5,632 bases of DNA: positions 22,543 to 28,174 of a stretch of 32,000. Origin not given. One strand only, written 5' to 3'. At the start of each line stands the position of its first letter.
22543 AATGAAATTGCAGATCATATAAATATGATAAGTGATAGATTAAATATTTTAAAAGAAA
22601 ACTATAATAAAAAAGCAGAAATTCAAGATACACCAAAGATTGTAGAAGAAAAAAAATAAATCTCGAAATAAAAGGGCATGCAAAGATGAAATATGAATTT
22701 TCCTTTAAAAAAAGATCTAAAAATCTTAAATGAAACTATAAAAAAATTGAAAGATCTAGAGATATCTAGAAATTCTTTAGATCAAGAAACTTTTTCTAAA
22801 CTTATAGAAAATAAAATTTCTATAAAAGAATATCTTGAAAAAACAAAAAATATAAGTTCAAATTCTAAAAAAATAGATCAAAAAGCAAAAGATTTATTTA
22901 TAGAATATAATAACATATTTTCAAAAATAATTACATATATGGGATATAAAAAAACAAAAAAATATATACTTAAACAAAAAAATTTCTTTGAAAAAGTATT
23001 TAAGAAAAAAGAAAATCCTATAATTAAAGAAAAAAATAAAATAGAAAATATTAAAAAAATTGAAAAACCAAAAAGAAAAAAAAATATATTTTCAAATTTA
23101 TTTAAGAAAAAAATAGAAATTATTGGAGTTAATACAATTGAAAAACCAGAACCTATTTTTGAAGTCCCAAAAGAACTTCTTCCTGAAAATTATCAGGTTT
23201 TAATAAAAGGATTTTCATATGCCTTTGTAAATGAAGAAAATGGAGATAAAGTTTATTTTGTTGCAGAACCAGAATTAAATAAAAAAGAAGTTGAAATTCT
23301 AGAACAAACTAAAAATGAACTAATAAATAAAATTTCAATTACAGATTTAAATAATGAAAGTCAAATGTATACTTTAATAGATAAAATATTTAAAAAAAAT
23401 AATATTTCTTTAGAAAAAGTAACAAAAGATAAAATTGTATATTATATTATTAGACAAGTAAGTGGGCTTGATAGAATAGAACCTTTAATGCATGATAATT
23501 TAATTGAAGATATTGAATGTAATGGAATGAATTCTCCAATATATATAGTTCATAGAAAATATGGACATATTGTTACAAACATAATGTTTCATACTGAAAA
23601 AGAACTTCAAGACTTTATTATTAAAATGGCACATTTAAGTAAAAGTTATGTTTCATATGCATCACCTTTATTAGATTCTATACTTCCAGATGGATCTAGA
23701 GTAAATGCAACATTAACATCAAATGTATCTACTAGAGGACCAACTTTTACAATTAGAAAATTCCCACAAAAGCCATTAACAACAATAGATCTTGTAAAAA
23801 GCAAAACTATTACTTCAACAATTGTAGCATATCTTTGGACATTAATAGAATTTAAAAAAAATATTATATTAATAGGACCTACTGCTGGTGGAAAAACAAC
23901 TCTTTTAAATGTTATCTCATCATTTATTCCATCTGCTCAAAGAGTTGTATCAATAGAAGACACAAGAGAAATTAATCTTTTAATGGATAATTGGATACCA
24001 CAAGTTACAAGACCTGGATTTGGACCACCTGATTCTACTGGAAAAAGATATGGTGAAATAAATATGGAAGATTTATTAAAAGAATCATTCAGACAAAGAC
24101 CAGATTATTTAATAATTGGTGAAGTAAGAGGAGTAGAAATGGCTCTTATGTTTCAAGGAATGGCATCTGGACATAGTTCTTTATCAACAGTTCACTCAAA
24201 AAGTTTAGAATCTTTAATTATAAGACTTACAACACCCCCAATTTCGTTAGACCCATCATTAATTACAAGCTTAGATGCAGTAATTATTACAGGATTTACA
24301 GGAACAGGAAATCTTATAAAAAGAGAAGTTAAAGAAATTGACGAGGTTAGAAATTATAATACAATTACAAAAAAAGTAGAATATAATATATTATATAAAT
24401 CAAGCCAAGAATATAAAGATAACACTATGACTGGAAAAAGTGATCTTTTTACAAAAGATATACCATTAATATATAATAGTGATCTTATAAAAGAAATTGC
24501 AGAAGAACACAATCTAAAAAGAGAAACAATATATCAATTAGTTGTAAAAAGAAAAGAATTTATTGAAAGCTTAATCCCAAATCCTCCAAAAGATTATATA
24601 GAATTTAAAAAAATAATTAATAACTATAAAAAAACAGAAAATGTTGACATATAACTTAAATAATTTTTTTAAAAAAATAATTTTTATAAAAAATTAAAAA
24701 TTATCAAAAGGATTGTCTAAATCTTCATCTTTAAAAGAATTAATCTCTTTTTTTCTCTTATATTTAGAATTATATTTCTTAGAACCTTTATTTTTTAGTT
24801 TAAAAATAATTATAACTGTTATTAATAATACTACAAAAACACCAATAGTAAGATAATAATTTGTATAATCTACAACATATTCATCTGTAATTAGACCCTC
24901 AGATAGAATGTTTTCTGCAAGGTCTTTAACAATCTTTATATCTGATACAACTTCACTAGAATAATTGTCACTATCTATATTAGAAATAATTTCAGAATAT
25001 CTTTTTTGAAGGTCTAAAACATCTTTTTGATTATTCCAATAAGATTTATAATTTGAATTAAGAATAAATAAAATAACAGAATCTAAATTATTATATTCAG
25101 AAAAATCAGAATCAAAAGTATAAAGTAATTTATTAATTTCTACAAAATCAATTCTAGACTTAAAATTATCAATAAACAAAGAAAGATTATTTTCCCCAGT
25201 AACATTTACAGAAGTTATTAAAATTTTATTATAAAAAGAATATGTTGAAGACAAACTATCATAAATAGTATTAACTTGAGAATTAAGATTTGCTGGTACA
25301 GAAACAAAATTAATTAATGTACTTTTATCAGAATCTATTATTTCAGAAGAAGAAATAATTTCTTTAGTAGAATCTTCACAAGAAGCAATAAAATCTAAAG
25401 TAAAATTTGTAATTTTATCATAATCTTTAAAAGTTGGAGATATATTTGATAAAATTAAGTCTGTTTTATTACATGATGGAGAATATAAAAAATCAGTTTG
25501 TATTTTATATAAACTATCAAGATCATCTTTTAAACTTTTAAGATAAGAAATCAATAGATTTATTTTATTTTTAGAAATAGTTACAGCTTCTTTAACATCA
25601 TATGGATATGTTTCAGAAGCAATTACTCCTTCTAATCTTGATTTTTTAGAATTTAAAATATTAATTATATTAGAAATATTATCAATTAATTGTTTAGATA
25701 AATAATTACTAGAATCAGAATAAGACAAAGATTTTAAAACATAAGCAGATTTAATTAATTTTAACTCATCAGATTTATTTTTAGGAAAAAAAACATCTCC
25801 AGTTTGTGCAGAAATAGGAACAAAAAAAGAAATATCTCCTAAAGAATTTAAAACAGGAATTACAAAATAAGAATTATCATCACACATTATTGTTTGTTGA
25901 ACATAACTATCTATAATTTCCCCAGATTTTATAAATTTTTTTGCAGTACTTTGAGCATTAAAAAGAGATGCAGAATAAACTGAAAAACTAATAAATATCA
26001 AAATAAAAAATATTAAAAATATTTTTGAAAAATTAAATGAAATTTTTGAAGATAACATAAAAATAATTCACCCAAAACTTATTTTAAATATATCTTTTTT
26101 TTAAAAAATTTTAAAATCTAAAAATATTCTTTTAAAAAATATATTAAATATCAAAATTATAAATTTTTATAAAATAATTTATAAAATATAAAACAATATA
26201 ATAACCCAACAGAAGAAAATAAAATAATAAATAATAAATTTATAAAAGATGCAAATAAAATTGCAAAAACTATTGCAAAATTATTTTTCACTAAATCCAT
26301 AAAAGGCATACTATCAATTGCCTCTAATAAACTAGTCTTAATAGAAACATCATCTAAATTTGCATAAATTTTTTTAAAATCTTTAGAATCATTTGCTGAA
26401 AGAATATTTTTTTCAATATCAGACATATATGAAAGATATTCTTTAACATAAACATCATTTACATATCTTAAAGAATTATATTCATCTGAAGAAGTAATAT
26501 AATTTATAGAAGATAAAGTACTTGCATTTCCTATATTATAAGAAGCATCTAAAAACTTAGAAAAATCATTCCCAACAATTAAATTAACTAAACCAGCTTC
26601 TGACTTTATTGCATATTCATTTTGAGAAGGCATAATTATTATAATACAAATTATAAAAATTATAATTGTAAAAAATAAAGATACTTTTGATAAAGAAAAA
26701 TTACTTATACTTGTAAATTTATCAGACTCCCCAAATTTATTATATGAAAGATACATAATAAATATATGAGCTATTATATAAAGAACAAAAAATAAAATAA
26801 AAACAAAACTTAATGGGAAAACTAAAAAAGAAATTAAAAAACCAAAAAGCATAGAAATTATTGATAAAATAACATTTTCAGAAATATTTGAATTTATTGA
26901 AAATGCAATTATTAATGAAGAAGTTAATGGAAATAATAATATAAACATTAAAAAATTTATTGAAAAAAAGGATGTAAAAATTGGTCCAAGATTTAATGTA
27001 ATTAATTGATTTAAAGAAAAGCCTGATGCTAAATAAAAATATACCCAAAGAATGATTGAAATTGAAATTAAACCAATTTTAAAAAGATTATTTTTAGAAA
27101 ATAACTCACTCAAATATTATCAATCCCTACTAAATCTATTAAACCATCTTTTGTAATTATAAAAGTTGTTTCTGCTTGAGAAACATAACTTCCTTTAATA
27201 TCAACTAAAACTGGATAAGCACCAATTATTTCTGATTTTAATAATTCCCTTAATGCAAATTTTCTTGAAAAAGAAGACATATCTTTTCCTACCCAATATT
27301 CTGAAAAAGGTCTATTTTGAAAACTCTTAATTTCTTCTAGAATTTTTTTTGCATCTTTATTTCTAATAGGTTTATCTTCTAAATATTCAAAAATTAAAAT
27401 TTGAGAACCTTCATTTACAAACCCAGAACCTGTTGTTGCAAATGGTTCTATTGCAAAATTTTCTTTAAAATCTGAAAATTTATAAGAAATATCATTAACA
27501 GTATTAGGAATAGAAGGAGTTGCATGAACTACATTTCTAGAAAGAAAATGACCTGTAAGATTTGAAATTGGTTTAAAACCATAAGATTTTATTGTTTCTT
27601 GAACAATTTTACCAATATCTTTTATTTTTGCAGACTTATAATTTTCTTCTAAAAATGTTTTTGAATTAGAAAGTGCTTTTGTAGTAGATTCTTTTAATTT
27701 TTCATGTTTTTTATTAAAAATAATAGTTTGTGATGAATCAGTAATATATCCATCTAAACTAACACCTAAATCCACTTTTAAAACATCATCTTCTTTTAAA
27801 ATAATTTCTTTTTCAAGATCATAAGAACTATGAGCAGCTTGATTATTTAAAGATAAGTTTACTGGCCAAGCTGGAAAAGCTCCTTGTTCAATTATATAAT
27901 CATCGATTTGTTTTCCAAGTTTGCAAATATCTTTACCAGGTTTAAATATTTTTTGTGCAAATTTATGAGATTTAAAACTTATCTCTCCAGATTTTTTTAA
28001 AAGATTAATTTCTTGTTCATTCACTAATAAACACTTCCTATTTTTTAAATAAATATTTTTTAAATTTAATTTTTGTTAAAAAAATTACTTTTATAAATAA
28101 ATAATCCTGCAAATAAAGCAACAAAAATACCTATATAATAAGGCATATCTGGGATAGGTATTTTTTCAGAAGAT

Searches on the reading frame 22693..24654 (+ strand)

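Call 10: search_protein_families(library=pfam, proteins=[window:22693-24654:+], max_evalue=0.001)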
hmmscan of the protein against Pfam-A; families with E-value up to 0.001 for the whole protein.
window:22693-24654:+ (653 aa): 1 family
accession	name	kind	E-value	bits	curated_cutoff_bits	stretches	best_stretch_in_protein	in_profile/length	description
PF00437.27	T2SSE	-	8.4e-33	114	24.9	1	260-531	6-273/370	Type II/IV secretion system protein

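Call 64: search_protein_families(library=ncbifam, proteins=[window:22693-24654:+], max_evalue=0.001)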
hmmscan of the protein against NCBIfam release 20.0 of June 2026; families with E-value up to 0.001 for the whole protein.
window:22693-24654:+ (653 aa): 17 families
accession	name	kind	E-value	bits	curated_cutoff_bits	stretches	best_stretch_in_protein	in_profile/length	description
NF058587.1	archaellum_moto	equivalog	4.6e-94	316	550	1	201-648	90-520/527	archaellum flagellar ATPase motor FlaI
NF053672.1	bindosome_BasE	exception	4.9e-58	197.1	1000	1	177-641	53-503/512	bindosome assembly system ATPase subunit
TIGR03819.1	heli_sec_ATPase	hypoth_equivalog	1.5e-40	139.4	373.15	1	240-512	33-297/340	TadA family conjugal transfer-associated ATPase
TIGR02788.1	VirB11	equivalog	8.8e-32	110.3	249.95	2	377-512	133-262/308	P-type DNA transfer ATPase VirB11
TIGR02782.1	TrbB_P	equivalog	3.7e-30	105.3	304.55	1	265-514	17-254/303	P-type conjugative transfer ATPase TrbB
NF010469.0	PRK13894.1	subfamily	8.7e-25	87.7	508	1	285-556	47-311/320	conjugal transfer ATPase TrbB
NF010407.0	PRK13833.1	subfamily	1.2e-21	77.5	499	1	291-513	48-260/323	conjugal transfer protein TrbB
NF010475.0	PRK13900.1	equivalog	1.9e-20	73.2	389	1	376-506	148-273/333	type IV secretion system ATPase VirB11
NF010425.0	PRK13851.1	equivalog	5.3e-19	68.3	461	1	379-502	153-270/344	type IV secretion system protein VirB11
NF041000.1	ATPase_ComGA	equivalog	1.4e-15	57.1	300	1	384-516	123-246/267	competence type IV pilus ATPase ComGA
NF007755.0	PRK10436.1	equivalog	1.4e-08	33.9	617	1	386-514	216-334/465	type II secretion system protein GspE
TIGR02533.1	type_II_gspE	equivalog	1.9e-08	33.4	630.25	1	374-531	228-374/486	type II secretion system ATPase GspE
NF053534.1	T4PilAsmATPsTfpB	equivalog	5.6e-08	31.6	850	1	383-514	330-451/584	type IV pilus assembly ATPase TfpB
TIGR02538.1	type_IV_pilB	equivalog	1.5e-07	30.5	675.65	1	391-526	319-441/564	type IV-A pilus assembly ATPase PilB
TIGR01420.1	pilT_fam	subfamily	3.8e-07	29.7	319.1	1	383-512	116-239/343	PilT/PilU family type 4a pilus ATPase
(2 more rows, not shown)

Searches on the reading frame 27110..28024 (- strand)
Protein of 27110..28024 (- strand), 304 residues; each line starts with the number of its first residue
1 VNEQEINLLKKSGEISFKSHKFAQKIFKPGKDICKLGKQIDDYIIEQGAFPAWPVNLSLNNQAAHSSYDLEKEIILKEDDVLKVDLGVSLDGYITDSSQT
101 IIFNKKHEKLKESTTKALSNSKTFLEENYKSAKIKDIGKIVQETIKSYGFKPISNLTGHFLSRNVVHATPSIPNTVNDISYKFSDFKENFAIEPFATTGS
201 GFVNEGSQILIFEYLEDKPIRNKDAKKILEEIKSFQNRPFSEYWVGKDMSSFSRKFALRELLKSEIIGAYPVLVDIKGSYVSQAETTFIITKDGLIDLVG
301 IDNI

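Call 10: search_protein_families(library=pfam, proteins=[window:27110-28024:-], max_evalue=0.001)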
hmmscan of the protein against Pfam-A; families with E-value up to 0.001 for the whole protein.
window:27110-28024:- (304 aa): 1 family
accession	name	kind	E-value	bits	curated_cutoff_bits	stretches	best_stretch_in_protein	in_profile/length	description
PF00557.29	Peptidase_M24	-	2e-18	67.4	23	1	8-180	2-171/208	Metallopeptidase family M24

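Call 64: search_protein_families(library=ncbifam, proteins=[window:27110-28024:-], max_evalue=0.001)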
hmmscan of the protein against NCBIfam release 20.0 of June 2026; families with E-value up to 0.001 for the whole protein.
window:27110-28024:- (304 aa): 8 families
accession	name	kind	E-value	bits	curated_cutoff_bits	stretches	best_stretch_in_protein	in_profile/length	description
TIGR00501.1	met_pdase_II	equivalog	4.4e-73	246.4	222.65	1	10-294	9-289/295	type II methionyl aminopeptidase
TIGR00500.1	met_pdase_I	equivalog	4.1e-27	95.3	171.35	1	2-200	5-207/247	type I methionyl aminopeptidase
TIGR00495.1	crvDNA_42K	hypoth_equivalog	1.5e-23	83.1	430.05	1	52-299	77-333/383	ErbB3-binding protein EBP1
NF009533.0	PRK12897.1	equivalog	6.1e-12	45.4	488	1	3-172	7-180/248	type I methionyl aminopeptidase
NF008970.0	PRK12318.1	equivalog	5.9e-10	38.9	267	1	56-199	109-247/291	methionyl aminopeptidase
NF005583.0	PRK07281.1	equivalog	6.3e-09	35.5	445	0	96-199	136-238/286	methionyl aminopeptidase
NF008131.0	PRK10879.1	equivalog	9e-06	24.7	465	1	3-117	176-290/438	Xaa-Pro aminopeptidase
NF040821.1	dipep_PepQ_Arch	equivalog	0.00026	20.1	630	1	75-164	197-287/346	Xaa-Pro dipeptidase PepQ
